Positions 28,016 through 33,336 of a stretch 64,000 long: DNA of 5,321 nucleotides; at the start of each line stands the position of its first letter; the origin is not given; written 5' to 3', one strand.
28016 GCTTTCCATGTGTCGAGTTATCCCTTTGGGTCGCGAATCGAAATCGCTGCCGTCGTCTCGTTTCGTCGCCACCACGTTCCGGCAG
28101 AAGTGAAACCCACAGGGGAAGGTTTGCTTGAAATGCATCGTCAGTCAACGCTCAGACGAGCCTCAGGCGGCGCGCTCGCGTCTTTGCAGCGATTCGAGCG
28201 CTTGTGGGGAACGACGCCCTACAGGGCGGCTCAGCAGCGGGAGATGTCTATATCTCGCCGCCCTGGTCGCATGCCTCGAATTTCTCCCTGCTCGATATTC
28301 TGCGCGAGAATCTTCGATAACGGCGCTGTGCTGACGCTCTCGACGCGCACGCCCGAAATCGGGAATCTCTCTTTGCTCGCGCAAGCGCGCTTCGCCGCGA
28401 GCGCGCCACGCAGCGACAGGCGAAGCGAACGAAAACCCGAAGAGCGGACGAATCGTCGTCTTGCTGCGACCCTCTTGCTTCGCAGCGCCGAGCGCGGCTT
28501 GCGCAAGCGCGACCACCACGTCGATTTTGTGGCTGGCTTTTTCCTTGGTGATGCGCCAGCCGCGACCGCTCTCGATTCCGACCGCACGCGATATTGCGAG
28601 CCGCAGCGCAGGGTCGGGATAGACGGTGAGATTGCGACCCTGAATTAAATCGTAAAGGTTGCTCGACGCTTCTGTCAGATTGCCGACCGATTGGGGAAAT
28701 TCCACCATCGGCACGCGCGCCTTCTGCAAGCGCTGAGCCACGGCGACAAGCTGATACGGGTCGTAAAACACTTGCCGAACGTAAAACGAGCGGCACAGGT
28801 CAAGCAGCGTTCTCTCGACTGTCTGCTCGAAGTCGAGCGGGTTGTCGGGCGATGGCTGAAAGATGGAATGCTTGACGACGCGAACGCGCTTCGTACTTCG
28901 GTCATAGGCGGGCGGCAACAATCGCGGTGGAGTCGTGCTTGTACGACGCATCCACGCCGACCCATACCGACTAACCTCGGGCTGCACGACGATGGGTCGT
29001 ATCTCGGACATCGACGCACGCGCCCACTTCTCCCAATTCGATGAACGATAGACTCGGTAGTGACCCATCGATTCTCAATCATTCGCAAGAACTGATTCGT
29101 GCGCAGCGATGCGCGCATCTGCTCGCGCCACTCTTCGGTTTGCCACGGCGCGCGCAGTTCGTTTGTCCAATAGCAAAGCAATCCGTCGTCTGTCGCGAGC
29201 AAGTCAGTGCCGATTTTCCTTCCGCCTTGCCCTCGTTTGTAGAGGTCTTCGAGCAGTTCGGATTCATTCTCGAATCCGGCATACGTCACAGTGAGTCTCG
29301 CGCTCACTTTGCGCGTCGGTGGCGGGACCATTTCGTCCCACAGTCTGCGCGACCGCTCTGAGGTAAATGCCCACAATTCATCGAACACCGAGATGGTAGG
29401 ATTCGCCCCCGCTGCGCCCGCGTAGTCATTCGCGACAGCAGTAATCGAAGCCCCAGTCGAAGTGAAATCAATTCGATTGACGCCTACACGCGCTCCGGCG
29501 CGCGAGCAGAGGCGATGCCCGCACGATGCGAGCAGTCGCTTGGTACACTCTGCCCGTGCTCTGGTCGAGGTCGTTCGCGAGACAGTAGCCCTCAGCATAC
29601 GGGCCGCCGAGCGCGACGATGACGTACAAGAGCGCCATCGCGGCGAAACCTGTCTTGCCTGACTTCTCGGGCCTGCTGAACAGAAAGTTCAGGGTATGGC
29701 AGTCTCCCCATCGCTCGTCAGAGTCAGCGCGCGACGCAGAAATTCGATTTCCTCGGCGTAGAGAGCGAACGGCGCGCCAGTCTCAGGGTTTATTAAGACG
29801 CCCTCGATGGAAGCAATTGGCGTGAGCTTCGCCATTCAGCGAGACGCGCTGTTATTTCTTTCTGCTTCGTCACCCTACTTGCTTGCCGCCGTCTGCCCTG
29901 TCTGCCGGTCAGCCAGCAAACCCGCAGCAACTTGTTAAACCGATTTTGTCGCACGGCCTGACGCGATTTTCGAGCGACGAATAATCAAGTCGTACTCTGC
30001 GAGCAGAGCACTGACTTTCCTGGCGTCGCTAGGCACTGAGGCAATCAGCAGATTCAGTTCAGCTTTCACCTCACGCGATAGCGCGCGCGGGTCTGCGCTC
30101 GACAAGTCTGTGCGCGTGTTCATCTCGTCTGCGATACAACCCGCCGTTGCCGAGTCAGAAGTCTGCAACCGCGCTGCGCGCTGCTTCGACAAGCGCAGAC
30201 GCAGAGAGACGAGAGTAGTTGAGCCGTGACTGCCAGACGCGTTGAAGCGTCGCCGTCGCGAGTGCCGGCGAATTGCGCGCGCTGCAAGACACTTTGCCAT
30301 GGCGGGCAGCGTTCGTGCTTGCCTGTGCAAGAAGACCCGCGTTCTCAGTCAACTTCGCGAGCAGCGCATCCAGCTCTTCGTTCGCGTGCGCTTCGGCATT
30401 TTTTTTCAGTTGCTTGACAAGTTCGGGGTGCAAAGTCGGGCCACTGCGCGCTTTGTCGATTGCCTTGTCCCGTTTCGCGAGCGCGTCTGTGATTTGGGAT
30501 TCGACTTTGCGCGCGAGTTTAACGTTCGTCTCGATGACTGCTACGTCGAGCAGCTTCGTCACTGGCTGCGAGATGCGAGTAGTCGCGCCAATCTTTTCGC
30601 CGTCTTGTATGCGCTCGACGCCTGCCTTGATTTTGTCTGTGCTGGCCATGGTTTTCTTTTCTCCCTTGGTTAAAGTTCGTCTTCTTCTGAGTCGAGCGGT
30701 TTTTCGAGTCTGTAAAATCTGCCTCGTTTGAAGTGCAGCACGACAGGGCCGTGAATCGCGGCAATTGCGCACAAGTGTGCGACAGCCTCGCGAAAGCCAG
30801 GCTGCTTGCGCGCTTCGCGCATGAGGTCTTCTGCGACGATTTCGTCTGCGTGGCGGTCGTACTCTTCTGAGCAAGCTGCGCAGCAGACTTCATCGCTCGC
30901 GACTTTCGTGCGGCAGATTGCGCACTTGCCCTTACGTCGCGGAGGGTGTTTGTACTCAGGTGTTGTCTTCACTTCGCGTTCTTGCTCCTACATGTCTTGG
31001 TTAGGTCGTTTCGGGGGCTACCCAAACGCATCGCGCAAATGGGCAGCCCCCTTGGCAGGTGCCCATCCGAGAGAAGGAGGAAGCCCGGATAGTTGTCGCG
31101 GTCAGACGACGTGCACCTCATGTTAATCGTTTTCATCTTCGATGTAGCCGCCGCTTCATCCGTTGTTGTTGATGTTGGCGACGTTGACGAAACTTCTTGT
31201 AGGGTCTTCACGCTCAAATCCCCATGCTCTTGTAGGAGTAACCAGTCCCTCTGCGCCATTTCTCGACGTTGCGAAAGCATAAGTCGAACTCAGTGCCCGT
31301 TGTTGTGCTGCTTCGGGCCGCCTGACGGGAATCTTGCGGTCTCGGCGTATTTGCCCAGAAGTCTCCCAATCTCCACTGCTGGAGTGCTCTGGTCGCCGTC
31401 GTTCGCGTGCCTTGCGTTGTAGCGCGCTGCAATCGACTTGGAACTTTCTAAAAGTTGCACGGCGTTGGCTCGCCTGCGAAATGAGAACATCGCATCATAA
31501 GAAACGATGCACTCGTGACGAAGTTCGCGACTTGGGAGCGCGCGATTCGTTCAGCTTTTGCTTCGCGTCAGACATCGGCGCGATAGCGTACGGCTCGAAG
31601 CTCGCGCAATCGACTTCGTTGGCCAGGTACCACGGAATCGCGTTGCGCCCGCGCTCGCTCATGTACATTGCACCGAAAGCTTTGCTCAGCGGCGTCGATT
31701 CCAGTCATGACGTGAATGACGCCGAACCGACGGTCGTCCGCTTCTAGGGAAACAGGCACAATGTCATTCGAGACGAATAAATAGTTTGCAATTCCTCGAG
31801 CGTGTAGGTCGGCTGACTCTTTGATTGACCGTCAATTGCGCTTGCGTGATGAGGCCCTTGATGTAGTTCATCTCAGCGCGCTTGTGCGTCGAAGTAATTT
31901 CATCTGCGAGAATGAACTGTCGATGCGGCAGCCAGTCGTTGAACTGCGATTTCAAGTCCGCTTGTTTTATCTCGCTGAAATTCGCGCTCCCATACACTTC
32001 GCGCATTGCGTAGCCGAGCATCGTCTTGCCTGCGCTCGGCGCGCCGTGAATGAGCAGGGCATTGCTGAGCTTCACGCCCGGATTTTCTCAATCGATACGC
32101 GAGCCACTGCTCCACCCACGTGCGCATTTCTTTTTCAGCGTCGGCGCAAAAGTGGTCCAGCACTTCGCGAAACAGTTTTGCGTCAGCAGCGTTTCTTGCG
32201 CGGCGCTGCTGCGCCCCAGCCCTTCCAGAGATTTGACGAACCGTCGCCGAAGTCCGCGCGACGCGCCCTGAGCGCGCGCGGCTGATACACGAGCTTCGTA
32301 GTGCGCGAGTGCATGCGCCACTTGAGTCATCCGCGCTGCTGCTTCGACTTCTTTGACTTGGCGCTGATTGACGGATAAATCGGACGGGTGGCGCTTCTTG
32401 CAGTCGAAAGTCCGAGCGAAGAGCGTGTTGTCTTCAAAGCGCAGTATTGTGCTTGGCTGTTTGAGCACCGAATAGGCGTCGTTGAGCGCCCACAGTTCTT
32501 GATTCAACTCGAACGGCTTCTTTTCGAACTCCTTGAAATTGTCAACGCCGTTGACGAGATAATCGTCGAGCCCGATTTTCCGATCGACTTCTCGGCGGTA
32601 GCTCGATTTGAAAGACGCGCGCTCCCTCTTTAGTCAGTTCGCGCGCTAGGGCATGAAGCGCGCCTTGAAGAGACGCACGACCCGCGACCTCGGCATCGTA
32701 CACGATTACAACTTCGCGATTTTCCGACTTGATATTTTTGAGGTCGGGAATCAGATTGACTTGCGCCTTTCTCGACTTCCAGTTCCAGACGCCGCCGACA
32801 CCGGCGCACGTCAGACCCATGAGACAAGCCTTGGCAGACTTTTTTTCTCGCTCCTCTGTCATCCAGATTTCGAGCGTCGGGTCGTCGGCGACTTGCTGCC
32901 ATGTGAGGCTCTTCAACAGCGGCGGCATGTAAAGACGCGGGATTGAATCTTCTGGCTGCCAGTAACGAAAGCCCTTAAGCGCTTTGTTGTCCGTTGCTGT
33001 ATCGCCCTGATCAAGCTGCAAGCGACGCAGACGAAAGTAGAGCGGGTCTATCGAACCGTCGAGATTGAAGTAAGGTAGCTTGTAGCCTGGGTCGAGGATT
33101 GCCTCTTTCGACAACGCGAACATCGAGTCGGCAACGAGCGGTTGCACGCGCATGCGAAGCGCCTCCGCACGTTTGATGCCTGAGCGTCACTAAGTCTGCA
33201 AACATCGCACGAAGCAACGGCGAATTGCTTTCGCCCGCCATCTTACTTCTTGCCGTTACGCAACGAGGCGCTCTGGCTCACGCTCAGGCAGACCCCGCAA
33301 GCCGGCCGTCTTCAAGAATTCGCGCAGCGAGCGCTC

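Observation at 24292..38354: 14-kb tRNA-Lys island with a phage-satellite-like gene set, not a normal prophage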

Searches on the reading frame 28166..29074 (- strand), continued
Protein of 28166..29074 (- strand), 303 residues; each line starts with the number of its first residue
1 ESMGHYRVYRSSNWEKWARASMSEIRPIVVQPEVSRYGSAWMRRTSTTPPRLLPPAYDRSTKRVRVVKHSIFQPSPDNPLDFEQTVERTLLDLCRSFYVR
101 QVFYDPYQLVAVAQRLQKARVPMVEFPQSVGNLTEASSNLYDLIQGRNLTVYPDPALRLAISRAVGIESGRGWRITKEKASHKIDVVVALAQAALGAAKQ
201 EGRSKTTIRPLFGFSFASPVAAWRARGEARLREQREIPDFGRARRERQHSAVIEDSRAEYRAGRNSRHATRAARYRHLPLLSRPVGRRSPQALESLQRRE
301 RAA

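Call 89: find_encoding_contigs(protein=P0137, flank=10000, max_places=2)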
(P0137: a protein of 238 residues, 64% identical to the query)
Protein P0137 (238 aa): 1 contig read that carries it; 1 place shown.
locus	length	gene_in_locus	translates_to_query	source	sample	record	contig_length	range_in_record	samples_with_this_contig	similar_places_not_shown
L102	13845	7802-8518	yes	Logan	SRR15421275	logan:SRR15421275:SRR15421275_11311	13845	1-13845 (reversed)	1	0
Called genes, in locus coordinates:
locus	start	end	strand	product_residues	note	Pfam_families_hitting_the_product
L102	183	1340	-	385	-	PF00589:Phage_integrase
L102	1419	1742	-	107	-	-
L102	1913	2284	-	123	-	-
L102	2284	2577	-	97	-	-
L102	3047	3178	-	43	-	-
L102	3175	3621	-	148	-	-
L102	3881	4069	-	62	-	-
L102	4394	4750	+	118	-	-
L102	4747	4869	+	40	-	-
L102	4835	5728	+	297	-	PF09250:Prim-Pol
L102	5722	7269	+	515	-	PF08706:D5_N, PF19263:DUF5906 (faint)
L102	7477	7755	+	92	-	-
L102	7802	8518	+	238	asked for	-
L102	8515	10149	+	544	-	PF03354:TerL_ATPase (weak), PF20441:TerL_nuclease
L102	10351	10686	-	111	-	-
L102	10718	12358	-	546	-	PF13847:Methyltransf_31 (faint), PF01555:N6_N4_Mtase, PF04471:Mrr_cat (weak), PF22722:NA-iREase1 (weak)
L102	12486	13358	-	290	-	-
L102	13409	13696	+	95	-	-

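Call 90: find_encoding_contigs(protein=P0132, flank=10000, max_places=2)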
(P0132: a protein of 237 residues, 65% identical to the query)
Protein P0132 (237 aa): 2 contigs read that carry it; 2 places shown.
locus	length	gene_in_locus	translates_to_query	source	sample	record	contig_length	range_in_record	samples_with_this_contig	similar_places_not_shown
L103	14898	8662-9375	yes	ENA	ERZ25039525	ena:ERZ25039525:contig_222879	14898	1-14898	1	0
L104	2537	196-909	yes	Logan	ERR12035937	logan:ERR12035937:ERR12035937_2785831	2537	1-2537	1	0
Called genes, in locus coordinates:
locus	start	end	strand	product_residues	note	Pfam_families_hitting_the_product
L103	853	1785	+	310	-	PF00078:RVT_1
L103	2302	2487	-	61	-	-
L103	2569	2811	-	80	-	-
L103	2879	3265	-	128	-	PF12728:HTH_17 (weak)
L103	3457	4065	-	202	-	-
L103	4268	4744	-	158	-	-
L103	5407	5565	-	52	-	-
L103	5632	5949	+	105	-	-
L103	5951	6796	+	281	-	PF09250:Prim-Pol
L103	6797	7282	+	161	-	PF08706:D5_N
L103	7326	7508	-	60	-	-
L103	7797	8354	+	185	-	-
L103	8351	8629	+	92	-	-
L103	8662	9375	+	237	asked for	-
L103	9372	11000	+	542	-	PF20441:TerL_nuclease (weak)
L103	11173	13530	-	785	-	PF01555:N6_N4_Mtase, PF27126:NmeDI_C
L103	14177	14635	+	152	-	-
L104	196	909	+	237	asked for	-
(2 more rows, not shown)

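Call 102: search_protein_families(library=padloc, max_evalue=0.001, proteins=[L099:12732-13394:+, L099:13401-14396:+, L099:15303-16085:+, L098:12606-13208:-, L098:13690-14418:+])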
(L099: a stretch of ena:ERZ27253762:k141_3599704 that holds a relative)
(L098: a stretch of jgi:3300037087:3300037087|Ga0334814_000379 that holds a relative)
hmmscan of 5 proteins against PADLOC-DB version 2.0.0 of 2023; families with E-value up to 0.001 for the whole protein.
L099:12732-13394:+ (221 aa): 3 families
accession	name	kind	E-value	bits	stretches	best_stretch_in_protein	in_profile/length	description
PDLC04670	PDC-M48A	-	9.4e-07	27.2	1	6-72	8-68/164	-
PDLC04671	PDC-M48A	-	2e-05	22.8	1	6-72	8-68/166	-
PDLC01605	Csx27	-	4.8e-05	21.9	1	6-158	4-144/206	CAS-VI-B; associated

L099:13401-14396:+ (332 aa): 5 families
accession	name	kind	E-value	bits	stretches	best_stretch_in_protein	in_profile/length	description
PDLC04673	PDC-M48B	-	3.1e-14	51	1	100-319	51-264/296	-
PDLC04675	PDC-M48B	-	6.8e-11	39.9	1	101-307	59-258/291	-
PDLC03854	LmuA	-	3.5e-07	27.7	0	101-134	57-92/345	-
PDLC03805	RTasMBL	-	5.1e-05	20.6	0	103-124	50-71/322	DRT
PDLC04674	PDC-M48B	-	0.00025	18.5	0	210-318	142-256/270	-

L099:15303-16085:+ (261 aa): 0 families

L098:12606-13208:- (201 aa): 0 families

L098:13690-14418:+ (243 aa): 1 family
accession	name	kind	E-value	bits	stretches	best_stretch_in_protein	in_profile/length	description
PDLC03564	REase_II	-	7.3e-06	23.5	0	102-141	57-102/267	Type II restriction enzyme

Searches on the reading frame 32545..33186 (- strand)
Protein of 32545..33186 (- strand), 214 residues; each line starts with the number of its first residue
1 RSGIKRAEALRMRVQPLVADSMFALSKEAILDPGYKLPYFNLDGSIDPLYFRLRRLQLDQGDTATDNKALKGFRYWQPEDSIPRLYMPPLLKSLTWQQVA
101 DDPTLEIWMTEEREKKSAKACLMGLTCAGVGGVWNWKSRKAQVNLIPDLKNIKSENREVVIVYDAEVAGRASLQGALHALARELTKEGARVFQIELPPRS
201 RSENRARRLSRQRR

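Call 7: search_protein_families(library=pfam, proteins=[window:32545-33186:-], max_evalue=0.01)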
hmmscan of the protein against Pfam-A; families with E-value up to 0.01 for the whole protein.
window:32545-33186:- (214 aa): 1 family
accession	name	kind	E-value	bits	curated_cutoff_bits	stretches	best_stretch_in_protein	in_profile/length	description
PF12965.13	DUF3854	-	3.7e-13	50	23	1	96-198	2-113/130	Domain of unknown function (DUF3854)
